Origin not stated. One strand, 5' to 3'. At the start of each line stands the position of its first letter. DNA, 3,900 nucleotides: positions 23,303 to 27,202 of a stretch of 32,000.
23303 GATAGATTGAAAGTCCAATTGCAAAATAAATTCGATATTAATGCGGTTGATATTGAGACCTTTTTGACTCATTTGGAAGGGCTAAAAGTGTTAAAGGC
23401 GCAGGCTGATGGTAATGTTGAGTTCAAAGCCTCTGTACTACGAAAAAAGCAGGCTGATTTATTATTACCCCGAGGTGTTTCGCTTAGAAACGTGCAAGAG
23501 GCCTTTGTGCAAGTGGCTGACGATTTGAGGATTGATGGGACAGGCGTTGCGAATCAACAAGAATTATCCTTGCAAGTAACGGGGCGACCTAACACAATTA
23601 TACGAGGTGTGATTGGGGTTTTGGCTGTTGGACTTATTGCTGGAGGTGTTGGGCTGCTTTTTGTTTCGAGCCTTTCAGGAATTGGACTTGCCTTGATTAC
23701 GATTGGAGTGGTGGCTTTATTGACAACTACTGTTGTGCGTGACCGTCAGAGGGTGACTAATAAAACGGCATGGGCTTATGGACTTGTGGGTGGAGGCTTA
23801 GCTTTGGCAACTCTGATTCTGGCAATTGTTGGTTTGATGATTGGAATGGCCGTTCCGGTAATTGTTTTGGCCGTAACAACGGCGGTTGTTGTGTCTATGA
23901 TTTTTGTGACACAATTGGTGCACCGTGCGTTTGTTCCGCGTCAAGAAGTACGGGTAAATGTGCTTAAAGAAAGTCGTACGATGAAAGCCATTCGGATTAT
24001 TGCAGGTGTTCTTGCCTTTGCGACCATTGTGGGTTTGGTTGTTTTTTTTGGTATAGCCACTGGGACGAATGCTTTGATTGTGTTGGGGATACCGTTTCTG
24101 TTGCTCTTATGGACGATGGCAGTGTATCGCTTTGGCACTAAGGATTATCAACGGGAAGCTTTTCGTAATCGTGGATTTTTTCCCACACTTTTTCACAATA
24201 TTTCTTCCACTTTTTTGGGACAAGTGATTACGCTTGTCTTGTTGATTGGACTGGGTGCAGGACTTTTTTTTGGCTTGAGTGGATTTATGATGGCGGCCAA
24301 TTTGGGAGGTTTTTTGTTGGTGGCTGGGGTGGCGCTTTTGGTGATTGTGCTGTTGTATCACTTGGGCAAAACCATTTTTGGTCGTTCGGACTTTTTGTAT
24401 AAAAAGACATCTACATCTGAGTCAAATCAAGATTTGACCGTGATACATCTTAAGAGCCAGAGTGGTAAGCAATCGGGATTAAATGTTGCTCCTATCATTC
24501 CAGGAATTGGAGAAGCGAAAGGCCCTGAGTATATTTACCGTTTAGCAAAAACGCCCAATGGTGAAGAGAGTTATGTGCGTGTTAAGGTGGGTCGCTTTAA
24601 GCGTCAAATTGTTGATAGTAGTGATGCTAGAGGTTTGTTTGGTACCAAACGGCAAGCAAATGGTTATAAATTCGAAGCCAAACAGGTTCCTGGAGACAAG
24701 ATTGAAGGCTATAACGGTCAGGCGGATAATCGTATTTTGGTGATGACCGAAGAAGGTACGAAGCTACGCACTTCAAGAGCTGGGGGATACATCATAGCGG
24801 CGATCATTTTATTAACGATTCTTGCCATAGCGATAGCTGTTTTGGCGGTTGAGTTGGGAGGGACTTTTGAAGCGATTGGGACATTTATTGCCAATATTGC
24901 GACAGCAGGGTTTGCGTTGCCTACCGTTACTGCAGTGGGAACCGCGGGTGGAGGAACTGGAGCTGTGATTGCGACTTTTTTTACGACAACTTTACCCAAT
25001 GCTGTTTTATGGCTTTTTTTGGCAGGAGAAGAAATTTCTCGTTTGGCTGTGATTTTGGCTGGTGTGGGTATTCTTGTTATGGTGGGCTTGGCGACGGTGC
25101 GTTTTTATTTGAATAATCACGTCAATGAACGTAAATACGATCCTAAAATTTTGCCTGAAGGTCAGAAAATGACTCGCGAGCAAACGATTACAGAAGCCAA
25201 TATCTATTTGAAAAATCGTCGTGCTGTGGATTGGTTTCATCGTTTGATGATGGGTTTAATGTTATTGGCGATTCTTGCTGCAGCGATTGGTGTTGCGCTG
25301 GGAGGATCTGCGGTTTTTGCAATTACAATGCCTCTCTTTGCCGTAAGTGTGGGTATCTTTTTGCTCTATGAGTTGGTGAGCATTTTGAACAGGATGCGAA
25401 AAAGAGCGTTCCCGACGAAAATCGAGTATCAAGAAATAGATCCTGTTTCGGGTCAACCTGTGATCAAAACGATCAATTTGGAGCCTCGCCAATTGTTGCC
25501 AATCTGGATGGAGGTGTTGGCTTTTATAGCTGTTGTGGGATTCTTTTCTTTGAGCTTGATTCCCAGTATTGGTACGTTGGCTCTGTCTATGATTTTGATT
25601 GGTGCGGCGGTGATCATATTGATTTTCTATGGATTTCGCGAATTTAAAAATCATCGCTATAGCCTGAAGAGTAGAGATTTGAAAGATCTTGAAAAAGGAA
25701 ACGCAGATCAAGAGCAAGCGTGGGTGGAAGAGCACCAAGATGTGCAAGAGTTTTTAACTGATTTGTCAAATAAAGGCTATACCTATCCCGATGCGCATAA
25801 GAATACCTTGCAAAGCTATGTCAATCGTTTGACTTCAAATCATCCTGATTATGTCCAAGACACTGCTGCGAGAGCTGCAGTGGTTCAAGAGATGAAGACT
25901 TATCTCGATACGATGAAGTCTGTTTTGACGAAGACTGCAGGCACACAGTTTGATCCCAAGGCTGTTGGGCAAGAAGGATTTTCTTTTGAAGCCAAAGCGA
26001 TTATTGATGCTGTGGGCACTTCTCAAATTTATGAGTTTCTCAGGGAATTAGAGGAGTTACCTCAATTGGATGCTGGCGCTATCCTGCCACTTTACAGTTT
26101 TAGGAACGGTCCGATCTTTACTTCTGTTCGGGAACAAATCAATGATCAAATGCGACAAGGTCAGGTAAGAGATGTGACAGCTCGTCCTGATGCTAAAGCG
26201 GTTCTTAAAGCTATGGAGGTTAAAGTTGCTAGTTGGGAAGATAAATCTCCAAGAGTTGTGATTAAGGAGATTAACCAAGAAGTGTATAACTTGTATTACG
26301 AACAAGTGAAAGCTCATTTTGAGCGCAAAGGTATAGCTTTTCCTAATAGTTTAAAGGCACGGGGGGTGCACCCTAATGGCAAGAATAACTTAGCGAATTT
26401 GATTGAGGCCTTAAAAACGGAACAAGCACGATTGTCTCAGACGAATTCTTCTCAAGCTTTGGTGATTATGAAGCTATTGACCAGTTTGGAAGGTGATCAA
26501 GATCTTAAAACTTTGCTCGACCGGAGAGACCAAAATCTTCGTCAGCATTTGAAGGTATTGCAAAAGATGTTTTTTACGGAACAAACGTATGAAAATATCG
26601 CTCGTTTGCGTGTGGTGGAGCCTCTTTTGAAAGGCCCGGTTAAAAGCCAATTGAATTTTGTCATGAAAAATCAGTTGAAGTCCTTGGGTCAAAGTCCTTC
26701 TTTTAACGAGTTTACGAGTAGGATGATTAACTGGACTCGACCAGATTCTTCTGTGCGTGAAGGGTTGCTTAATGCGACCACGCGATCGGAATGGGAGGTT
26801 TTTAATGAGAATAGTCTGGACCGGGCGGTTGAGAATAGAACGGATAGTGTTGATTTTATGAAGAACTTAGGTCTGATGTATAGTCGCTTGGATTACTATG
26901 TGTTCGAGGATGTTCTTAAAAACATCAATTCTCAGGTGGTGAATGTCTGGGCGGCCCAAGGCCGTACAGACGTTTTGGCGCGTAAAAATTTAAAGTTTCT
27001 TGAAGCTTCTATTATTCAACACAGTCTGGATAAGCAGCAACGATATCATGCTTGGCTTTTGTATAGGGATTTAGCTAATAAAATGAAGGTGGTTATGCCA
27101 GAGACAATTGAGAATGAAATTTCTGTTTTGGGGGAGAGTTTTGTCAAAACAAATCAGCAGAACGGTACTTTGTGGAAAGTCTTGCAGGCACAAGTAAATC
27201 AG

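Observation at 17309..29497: Giant 4062-aa ORF with no recognisable domain and three polytopic membrane blocks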

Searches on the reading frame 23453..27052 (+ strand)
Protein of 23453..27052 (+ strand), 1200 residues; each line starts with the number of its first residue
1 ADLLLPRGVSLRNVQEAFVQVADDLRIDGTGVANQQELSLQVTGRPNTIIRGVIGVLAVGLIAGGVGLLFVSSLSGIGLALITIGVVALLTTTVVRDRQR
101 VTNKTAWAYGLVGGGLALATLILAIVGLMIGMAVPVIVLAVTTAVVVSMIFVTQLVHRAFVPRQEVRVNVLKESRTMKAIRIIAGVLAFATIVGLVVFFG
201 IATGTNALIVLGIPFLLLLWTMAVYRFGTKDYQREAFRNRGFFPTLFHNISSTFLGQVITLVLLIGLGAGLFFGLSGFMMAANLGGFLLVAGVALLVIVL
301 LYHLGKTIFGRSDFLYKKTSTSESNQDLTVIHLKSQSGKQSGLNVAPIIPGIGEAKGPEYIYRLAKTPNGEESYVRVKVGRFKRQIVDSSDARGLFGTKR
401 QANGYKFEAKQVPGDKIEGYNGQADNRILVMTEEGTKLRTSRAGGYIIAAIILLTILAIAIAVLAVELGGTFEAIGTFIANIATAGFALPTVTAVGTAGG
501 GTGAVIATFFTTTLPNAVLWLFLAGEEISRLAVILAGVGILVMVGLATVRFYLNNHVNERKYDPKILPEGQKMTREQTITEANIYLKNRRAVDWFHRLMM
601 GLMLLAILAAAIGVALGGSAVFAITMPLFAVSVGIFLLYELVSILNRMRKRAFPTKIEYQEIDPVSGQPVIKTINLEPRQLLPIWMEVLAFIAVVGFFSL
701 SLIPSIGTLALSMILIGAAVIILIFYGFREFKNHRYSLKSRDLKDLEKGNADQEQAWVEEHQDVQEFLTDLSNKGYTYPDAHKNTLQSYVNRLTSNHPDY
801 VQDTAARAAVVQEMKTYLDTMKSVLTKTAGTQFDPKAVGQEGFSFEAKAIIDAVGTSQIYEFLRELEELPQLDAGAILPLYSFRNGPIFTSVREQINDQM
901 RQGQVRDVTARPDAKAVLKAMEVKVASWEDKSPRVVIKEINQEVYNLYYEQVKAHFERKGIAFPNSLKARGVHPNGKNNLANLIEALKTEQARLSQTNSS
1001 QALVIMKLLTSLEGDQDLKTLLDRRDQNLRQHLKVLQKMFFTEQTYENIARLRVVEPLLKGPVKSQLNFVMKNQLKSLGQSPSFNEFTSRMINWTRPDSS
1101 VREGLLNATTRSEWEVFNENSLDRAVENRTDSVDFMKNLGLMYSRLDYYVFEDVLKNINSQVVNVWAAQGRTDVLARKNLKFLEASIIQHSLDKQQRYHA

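Call 28: search_protein_representatives(protein=window:23453-27052:+)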
Query: 1200 residues. Proteins with E-value up to 0.001 (for the whole library): 1; up to 1e-10: 1; up to 1e-30: 0. The best 1 are listed.
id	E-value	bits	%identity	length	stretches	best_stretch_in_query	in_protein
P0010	2.7e-18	81.7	24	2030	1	33-827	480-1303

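Call 31: find_homologous_proteins(query=P0010)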
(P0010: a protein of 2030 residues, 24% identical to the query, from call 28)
Query P0010 (2030 aa): 1 proteins with E <= 0.001 among 8000 candidates.
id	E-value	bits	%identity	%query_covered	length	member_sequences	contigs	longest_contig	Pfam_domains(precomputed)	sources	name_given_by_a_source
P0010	0.0e+0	4420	100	100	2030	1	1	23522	-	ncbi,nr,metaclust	ncbi:hypothetical protein AB834_03345 [PVC group bacterium (ex Bugula neritina AB1)]|nr:hypothetical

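Call 32: find_encoding_contigs(protein=P0010, flank=10000)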
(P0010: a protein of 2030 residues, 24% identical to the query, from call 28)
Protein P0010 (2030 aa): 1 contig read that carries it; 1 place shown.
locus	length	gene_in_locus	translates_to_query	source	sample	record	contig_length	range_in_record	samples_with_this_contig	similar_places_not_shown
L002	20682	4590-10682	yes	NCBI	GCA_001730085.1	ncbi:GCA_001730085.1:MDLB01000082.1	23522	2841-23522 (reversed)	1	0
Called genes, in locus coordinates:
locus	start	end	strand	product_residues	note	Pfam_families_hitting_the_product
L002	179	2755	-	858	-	PF02739:5_3_exonuc_N, PF01367:5_3_exonuc, PF00476:DNA_pol_A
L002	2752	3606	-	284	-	PF00698:Acyl_transf_1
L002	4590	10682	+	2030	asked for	-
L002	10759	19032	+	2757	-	-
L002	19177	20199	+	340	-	-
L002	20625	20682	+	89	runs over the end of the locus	-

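Call 57: search_protein_families(library=pfam, proteins=[P0010, L002:10759-19029:+, L002:19177-20196:+], max_evalue=1)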
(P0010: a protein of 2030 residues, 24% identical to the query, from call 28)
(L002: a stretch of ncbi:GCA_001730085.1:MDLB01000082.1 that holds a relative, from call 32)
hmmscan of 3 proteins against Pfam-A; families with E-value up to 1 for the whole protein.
P0010 (2030 aa): 1 family
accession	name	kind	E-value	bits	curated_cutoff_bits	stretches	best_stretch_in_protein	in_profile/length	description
PF25398.1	CUX1_N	-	0.14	12.6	27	1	1397-1438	60-101/116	CUX1-like, N-terminal tRNA-binding arm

L002:10759-19029:+ (2757 aa): 2 families
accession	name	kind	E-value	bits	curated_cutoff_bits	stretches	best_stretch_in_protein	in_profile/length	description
PF00297.29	Ribosomal_L3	-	0.064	12.7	22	1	257-321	87-153/369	Ribosomal protein L3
PF10263.15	SprT-like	-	0.15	12.4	25.6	1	2554-2621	4-69/108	SprT-like family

L002:19177-20196:+ (340 aa): 0 families

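Call 99: search_protein_families(library=phrogs, proteins=[P0010, L002:10759-19029:+], max_evalue=0.01)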
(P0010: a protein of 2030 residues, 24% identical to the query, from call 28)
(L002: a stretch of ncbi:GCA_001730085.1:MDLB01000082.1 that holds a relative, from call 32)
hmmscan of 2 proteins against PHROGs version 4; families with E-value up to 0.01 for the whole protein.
P0010 (2030 aa): 0 families

L002:10759-19029:+ (2757 aa): 0 families

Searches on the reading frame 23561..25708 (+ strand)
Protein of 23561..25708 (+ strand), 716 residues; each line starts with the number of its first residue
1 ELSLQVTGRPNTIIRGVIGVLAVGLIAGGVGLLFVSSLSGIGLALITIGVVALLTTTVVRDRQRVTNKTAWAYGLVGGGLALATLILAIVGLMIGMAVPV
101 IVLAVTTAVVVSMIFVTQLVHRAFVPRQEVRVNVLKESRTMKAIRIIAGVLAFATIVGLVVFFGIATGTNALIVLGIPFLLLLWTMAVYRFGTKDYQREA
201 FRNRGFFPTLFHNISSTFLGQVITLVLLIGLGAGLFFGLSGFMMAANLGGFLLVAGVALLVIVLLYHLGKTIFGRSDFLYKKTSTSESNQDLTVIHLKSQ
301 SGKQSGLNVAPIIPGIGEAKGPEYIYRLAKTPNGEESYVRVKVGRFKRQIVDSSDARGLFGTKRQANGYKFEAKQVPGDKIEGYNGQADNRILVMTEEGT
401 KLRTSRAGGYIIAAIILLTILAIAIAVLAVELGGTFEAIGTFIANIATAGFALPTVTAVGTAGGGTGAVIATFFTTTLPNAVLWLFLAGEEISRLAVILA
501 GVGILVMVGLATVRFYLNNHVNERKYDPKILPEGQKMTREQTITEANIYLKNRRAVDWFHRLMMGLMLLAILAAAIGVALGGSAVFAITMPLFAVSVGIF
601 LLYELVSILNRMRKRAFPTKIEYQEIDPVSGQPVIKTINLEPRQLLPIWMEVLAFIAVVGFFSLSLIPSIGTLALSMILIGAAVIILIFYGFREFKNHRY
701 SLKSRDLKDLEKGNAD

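Call 79: predict_structure(alignment_id=A4)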
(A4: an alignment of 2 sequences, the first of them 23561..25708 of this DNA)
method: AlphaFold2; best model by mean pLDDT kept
length: 716 residues; sequences in the alignment: 2
mean_pLDDT: 40.4   pTM: 0.34
mean pLDDT of the five models: 40.4, 40.0, 39.1, 38.9, 38.8
residues with pLDDT >= 90: 0; 70-90: 0; 50-70: 59; < 50: 657
segments of 3 or more residues with pLDDT < 50: 1-52, 54-266, 268-430, 432-436, 438-440, 447-471, 473-483, 485-502, 508-537, 539-543, 579-628, 630-679, 695-716
pLDDT, mean of each block of 10 residues (from residue 1): 29 41 45 40 47 42 38 39 39 36 38 35 34 34 38 40 38 37 35 32 34 37 44 41 40 46 45 32 27 27 29 28 33 33 31 34 33 39 40 36 37 47 46 47 49 38 44 46 46 48 49 46 41 44 50 54 56 52 45 46 43 38 42 39 41 44 44 44 50 45 43 40
secondary structure, 60 per line:
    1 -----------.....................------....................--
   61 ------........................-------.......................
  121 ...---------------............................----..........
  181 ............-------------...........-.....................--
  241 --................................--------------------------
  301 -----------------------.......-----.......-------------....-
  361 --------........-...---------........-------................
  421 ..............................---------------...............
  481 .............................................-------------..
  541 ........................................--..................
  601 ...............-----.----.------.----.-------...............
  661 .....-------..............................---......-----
elements in order (helices of 4 or more, strands of 3 or more residues): H12-32 H39-58 H67-90 H98-123 H139-166 H171-192 H206-216 H218-238 H243-274 E324-330 E336-342 H356-359 E369-376 E390-397 H405-450 H466-525 H539-580 H583-615 H646-665 H673-702 H706-711
